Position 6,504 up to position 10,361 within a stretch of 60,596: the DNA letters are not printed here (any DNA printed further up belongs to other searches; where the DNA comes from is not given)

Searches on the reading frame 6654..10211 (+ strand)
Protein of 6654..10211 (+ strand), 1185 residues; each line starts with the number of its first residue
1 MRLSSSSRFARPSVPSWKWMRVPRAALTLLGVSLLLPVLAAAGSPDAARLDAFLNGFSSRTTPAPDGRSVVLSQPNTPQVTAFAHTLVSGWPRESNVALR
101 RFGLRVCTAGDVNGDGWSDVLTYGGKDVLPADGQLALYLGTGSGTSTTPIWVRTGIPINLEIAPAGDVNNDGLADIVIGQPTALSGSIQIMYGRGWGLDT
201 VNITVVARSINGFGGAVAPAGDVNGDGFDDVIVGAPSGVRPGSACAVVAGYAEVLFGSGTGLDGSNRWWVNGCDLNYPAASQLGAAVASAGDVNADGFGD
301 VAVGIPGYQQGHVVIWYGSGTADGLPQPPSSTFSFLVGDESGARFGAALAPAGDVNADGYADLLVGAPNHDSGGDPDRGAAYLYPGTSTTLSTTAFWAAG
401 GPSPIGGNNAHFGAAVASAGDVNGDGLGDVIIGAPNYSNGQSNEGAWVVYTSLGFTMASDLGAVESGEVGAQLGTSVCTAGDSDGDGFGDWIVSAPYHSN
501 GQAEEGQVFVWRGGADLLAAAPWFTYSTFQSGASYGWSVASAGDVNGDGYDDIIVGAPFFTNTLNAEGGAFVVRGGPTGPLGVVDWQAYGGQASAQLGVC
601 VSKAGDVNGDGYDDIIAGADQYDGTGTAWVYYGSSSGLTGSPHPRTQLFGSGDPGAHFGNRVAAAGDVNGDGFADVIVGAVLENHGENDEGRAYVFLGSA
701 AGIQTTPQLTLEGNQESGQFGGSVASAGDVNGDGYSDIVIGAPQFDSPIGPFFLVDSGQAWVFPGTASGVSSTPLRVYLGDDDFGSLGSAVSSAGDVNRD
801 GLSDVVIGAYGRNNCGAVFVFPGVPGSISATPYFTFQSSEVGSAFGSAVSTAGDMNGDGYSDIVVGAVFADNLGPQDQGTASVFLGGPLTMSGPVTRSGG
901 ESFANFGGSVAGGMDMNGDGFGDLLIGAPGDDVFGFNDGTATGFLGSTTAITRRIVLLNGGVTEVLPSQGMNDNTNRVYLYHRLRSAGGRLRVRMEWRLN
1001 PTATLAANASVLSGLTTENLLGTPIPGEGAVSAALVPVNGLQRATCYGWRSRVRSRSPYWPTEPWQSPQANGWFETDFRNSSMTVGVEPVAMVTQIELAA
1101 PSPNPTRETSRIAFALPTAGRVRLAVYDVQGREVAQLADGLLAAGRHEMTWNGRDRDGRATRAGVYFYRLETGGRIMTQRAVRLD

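Call 44: search_protein_families(library=pfam, proteins=[window:6654-10211:+], max_evalue=0.00001)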
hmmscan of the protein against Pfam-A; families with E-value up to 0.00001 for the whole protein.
window:6654-10211:+ (1185 aa): 3 families
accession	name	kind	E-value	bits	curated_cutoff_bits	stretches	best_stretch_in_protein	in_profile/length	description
PF01839.29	FG-GAP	-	1.1e-96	316.1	22.1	8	720-763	1-37/37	FG-GAP repeat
PF13517.12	FG-GAP_3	-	5.2e-37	126.7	26.9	4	111-178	1-61/61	FG-GAP-like repeat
PF13860.13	FlgD_ig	-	2.2e-08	34.4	27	1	1118-1170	21-73/79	FlgD Ig-like domain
